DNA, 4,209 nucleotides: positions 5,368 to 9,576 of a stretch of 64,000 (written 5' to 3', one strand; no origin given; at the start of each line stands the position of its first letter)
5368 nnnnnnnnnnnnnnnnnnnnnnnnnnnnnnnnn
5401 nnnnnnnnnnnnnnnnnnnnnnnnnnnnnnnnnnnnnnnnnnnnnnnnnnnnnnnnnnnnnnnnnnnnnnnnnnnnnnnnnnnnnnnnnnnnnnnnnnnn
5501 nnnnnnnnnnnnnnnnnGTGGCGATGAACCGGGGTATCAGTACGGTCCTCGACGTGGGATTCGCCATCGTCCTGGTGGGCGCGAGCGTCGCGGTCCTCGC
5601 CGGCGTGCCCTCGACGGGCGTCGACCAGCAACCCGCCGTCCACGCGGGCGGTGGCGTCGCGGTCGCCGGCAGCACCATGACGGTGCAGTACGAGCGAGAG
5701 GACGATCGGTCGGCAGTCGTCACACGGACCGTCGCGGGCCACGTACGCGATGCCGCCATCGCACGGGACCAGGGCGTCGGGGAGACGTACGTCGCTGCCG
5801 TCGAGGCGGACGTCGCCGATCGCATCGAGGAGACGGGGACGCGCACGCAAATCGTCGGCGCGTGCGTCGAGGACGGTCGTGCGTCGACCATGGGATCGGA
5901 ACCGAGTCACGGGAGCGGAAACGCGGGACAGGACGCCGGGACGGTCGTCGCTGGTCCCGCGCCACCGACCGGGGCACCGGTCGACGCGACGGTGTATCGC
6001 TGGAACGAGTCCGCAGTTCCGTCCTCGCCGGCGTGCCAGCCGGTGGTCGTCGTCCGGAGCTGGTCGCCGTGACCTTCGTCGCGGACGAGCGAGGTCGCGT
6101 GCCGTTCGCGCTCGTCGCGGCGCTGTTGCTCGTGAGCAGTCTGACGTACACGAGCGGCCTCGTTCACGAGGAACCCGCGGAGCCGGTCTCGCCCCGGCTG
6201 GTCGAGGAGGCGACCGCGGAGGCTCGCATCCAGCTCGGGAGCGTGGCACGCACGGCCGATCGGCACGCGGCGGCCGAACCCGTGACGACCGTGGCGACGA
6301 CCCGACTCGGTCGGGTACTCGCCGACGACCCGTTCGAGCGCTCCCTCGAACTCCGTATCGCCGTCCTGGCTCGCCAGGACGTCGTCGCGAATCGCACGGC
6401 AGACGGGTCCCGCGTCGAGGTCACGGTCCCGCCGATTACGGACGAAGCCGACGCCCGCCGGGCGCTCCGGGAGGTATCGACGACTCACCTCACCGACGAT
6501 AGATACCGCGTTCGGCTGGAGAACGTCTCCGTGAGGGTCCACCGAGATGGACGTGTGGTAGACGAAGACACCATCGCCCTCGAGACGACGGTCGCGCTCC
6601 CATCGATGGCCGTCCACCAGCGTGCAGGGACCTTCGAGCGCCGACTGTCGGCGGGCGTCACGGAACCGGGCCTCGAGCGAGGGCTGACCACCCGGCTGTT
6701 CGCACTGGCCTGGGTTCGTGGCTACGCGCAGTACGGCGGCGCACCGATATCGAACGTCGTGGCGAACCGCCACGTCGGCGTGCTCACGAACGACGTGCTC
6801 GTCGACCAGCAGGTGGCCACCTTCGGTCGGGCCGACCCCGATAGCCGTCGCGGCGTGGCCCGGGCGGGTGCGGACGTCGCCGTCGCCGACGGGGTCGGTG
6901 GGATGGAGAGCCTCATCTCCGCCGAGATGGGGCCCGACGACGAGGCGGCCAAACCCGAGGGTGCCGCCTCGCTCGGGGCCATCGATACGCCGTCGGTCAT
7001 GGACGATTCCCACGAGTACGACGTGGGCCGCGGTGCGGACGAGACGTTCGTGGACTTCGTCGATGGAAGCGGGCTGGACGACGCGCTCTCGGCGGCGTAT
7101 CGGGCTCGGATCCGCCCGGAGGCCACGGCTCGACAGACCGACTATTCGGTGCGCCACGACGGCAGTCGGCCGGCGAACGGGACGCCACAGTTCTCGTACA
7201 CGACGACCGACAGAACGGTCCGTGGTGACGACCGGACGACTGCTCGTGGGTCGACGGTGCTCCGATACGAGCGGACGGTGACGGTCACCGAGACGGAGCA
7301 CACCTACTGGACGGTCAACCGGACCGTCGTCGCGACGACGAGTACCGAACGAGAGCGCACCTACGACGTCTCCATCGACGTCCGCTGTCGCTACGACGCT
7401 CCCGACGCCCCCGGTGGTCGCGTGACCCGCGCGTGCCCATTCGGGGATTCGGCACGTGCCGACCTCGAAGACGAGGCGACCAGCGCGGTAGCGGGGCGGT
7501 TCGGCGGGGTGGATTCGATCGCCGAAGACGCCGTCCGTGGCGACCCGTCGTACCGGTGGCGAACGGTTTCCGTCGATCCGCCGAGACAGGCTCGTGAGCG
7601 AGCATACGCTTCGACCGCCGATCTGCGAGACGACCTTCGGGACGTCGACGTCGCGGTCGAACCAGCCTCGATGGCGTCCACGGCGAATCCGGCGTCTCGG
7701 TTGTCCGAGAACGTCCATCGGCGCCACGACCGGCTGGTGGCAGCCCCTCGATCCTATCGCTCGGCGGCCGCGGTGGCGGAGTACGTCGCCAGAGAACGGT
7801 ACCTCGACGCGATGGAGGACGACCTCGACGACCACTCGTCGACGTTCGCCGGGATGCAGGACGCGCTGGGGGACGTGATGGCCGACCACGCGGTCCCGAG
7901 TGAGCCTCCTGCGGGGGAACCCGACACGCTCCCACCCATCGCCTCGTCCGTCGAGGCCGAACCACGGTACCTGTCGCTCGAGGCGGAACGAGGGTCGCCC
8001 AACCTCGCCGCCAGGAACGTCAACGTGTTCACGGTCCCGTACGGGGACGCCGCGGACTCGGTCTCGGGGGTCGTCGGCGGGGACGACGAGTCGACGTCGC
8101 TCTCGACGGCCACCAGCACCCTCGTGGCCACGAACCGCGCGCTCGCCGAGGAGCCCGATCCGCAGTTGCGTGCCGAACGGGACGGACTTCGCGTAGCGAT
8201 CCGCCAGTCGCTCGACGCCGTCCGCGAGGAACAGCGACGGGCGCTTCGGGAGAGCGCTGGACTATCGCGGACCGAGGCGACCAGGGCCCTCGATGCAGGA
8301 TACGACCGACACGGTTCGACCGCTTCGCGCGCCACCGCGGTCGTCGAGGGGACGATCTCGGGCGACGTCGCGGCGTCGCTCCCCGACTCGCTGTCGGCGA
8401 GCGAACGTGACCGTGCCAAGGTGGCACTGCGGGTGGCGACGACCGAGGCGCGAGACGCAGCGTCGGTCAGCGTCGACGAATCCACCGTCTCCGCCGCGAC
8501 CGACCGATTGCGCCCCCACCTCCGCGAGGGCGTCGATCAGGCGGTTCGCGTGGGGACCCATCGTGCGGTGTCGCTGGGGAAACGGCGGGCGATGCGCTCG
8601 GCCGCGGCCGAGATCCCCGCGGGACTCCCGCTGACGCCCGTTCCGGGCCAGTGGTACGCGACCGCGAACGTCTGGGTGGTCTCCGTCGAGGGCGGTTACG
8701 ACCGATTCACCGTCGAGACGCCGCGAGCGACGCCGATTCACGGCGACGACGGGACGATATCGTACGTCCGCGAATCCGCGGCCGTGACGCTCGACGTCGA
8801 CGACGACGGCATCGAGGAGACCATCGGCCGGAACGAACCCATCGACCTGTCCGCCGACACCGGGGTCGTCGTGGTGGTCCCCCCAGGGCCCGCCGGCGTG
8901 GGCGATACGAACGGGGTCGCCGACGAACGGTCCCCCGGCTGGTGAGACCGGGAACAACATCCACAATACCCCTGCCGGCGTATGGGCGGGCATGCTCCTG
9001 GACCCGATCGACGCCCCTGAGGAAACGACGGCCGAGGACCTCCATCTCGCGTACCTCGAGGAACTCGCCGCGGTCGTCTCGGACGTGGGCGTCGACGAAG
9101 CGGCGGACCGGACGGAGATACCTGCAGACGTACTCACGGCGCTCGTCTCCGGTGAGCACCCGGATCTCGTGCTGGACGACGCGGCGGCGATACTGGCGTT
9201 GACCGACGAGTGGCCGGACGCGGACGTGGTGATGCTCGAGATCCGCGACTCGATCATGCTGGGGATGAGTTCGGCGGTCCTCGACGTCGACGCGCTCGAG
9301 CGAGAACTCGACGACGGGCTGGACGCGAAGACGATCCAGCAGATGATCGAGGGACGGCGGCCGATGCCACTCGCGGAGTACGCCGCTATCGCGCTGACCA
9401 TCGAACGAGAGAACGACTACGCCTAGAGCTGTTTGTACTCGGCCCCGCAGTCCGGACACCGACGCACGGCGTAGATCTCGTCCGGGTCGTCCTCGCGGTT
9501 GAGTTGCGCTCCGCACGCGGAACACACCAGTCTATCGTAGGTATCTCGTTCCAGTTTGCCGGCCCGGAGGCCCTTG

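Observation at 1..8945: CetZ tubulin gene head-to-head with an orphan type IV pilus/Tad-like operon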

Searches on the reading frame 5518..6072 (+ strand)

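Call 7: search_protein_families(library=pfam, proteins=[window:5518-6072:+], max_evalue=0.01)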
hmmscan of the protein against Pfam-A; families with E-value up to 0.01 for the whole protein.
window:5518-6072:+ (184 aa): 1 family
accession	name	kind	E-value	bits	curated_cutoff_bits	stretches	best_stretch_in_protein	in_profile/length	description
PF23955.1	DUF7284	-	6.8e-06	26.6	27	1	11-160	1-152/278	Family of unknown function (DUF7284)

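Call 8: search_protein_families(library=ncbifam, proteins=[window:5518-6072:+], max_evalue=0.01)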
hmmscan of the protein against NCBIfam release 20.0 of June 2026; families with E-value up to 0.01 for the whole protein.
window:5518-6072:+ (184 aa): 0 families

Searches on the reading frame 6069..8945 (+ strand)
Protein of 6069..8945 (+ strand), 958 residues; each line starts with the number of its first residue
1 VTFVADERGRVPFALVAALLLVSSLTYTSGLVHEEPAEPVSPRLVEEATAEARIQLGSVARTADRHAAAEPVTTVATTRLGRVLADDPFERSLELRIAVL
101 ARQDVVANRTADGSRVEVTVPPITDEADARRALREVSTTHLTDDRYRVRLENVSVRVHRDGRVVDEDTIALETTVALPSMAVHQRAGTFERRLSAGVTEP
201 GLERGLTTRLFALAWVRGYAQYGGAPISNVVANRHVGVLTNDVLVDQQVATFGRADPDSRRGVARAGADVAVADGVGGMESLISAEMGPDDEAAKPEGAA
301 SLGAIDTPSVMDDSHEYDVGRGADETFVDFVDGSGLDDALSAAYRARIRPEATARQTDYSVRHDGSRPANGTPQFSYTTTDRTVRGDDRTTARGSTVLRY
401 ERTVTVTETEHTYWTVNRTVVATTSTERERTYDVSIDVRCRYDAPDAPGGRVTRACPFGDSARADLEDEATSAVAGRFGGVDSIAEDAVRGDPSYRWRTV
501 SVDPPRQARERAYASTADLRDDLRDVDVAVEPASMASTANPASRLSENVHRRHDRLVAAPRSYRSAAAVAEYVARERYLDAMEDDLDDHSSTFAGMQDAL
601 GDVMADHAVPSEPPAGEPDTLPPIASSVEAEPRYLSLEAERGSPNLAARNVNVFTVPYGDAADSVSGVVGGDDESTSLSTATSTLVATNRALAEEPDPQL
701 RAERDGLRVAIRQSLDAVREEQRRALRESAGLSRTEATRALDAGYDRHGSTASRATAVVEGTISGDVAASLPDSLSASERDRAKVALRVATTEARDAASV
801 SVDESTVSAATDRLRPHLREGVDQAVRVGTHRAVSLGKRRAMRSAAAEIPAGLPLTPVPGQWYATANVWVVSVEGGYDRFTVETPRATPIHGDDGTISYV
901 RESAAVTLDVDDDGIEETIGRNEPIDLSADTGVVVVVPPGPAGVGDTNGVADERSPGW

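Call 7: search_protein_families(library=pfam, proteins=[window:6069-8945:+], max_evalue=0.01)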
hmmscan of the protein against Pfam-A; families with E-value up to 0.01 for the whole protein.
window:6069-8945:+ (958 aa): 1 family
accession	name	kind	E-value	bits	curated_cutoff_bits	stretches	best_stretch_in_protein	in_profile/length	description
PF23957.1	DUF7286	-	8.4e-253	842.6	27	1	6-958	2-1000/1000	Family of unknown function (DUF7286)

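Call 8: search_protein_families(library=ncbifam, proteins=[window:6069-8945:+], max_evalue=0.01)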
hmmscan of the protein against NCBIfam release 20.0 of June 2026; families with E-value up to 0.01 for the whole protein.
window:6069-8945:+ (958 aa): 0 families

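Call 60: find_homologous_proteins(query=window:6069-8945:+, max_evalue=1e-20)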
Query window:6069-8945:+ (958 aa): 151 proteins with E <= 1e-20 among 8000 candidates; the best 120 are listed.
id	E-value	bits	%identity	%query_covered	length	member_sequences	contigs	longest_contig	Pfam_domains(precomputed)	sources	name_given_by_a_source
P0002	0.0e+0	2048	100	100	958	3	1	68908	PF23957.2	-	-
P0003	0.0e+0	1392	84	80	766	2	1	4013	PF23957.2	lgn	-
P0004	0.0e+0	1380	68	100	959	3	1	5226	PF23957.2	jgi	jgi:hypothetical protein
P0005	0.0e+0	1369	68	100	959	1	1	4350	PF23957.2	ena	-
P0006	0.0e+0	1364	69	100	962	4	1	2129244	PF23957.2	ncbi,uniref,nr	ncbi:hypothetical protein HLASA_0595 [Halanaeroarchaeum sulfurireducens]|uniref:Uncharacterized prot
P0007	0.0e+0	1356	68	100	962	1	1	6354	PF23957.2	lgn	-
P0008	0.0e+0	1258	65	100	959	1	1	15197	PF23957.2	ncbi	ncbi:MAG: hypothetical protein ABEJ44_06485 [Halanaeroarchaeum sp.]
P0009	0.0e+0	1050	56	100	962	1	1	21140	PF23957.2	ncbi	ncbi:MAG: hypothetical protein ABEJ76_01170 [Halanaeroarchaeum sp.]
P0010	0.0e+0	1041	57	100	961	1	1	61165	PF23957.2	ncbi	ncbi:MAG: hypothetical protein ABEJ77_03610 [Halanaeroarchaeum sp.]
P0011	0.0e+0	1014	69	73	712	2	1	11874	PF23957.2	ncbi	ncbi:MAG: DUF7286 family protein, partial [Halolamina sp.]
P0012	6.6e-298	1009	55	100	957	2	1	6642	PF23957.2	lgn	-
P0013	2.3e-290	984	53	100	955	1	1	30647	PF23957.2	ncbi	ncbi:MAG: hypothetical protein ABEJ55_08985 [Halanaeroarchaeum sp.]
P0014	5.3e-287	973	55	100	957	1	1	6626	PF23957.2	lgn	-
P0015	3.3e-195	669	42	100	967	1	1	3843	PF23957.2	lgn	-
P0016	4.1e-185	636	40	100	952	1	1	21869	PF23957.2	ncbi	ncbi:MAG: hypothetical protein ABEJ60_05435 [Halodesulfurarchaeum sp.]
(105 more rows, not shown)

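Call 78: predict_structure(alignment_id=A1)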
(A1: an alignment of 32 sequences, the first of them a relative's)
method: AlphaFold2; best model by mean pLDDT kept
length: 958 residues; sequences in the alignment: 32
mean_pLDDT: 76.8   pTM: 0.48
mean pLDDT of the five models: 76.8, 73.7, 71.5, 71.3, 69.8
residues with pLDDT >= 90: 415; 70-90: 279; 50-70: 87; < 50: 177
segments of 3 or more residues with pLDDT < 50: 1-13, 23-38, 278-314, 603-617, 639-643, 655-673, 820-864, 889-893, 939-958
pLDDT, mean of each block of 10 residues (from residue 1): 35 53 46 43 86 92 94 94 92 96 88 89 92 94 90 91 90 92 92 87 89 76 64 87 91 88 81 58 38 29 27 58 89 91 93 94 90 90 87 89 95 89 94 94 77 85 91 91 92 86 92 94 83 57 88 89 90 93 87 65 40 45 81 75 64 48 29 60 82 86 93 93 92 93 94 90 92 92 92 80 78 63 33 30 29 26 56 89 72 70 94 92 92 63 44 37
secondary structure, 60 per line:
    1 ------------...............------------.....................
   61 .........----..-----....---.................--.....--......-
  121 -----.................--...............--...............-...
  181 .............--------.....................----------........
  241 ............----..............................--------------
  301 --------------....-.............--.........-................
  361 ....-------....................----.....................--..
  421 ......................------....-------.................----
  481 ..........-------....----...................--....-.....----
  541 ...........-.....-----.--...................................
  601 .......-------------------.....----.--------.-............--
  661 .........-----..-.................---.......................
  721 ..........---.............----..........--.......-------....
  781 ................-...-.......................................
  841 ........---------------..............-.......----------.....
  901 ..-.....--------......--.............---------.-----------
elements in order (helices of 4 or more, strands of 3 or more residues): H13-27 H40-69 H81-84 H88-104 E107-111 E114-119 H126-135 E136-142 E145-159 E162-176 H178-193 H202-222 H233-252 H257-286 E315-318 H320-332 H335-343 E345-364 E372-391 E396-416 E419-442 H460-476 H481-490 E498-501 H506-524 E527-530 H532-536 H541-551 H553-557 H566-607 E627-631 E647-658 H661-669 H678-694 H698-730 H734-746 H751-760 H763-769 H777-796 H804-848 E864-877 E879-885 E896-902 E904-908 E917-922 E925-937

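Call 80: fold_search(model_id=the predicted structure, library=pdb)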
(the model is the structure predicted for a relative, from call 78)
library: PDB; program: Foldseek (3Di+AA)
matches with E <= 10: 756; with E <= 0.001: 0
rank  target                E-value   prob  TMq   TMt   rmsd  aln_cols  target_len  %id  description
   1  5mtw_B                4.0e-02  0.57  0.06  0.23  13.6       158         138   17  Mycobacterium tuberculosis Rv1957 SecB-like chaperone in complex with a ChAD peptide from Rv1956 HigA1 antitoxin (released 2018-10-24)
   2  1fx3_A                6.3e-02  0.72  0.06  0.24   7.6        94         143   10  CRYSTAL STRUCTURE OF H. INFLUENZAE SECB (released 2000-12-06)
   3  1fx3_C                7.2e-02  0.95  0.06  0.28   7.4        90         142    8  CRYSTAL STRUCTURE OF H. INFLUENZAE SECB (released 2000-12-06)
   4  1ozb_A                8.3e-02  0.80  0.06  0.24   7.8        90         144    9  Crystal Structure of SecB complexed with SecA C-terminus (released 2003-10-14)
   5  5mtw_C                9.0e-02  0.51  0.07  0.26  13.3       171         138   17  Mycobacterium tuberculosis Rv1957 SecB-like chaperone in complex with a ChAD peptide from Rv1956 HigA1 antitoxin (released 2018-10-24)
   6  5mtw_A                9.0e-02  0.38  0.06  0.21  14.2       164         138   13  Mycobacterium tuberculosis Rv1957 SecB-like chaperone in complex with a ChAD peptide from Rv1956 HigA1 antitoxin (released 2018-10-24)
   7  1ozb_B                9.5e-02  0.80  0.06  0.27   7.1        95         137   10  Crystal Structure of SecB complexed with SecA C-terminus (released 2003-10-14)
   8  1fx3_B                9.9e-02  0.92  0.06  0.28   7.5        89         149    8  CRYSTAL STRUCTURE OF H. INFLUENZAE SECB (released 2000-12-06)
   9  2o2a_D                1.2e-01  0.33  0.05  0.24  16.1       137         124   10  The crystal structure of a protein of unknown function from Streptococcus agalactiae (released 2006-12-26)
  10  5mtw_D                1.2e-01  0.33  0.06  0.23  14.6       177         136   16  Mycobacterium tuberculosis Rv1957 SecB-like chaperone in complex with a ChAD peptide from Rv1956 HigA1 antitoxin (released 2018-10-24)
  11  4qdd                  1.2e-01  0.04  0.04  0.08  39.1       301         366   12  Crystal structure of 3-ketosteroid-9-alpha-hydroxylase 5 (KshA5) from R. rhodochrous in complex with 1,4-30Q-CoA (released 2014-07-30)
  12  1ozb_E                1.2e-01  0.57  0.05  0.22   8.0        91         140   10  Crystal Structure of SecB complexed with SecA C-terminus (released 2003-10-14)
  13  1ozb_G                1.2e-01  0.57  0.05  0.21   8.0        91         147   10  Crystal Structure of SecB complexed with SecA C-terminus (released 2003-10-14)
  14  3kog                  1.2e-01  0.21  0.04  0.13  25.9       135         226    7  Crystal structure of Putative pore-forming toxin (YP_001301288.1) from Bacteroides vulgatus ATCC 8482 at 1.85 A resoluti (released 2009-12-01)
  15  1ozb_F                1.5e-01  0.66  0.06  0.25   7.2        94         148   10  Crystal Structure of SecB complexed with SecA C-terminus (released 2003-10-14)
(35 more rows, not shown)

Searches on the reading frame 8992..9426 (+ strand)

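Call 7: search_protein_families(library=pfam, proteins=[window:8992-9426:+], max_evalue=0.01)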
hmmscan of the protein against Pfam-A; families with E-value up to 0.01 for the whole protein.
window:8992-9426:+ (144 aa): 1 family
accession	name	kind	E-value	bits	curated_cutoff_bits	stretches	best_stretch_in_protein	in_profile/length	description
PF19104.5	DUF5791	-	2.3e-42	144.5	27.4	1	17-139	1-123/124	Family of unknown function (DUF5791)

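Call 8: search_protein_families(library=ncbifam, proteins=[window:8992-9426:+], max_evalue=0.01)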
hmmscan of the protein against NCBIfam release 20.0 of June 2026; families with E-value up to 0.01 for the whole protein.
window:8992-9426:+ (144 aa): 0 families
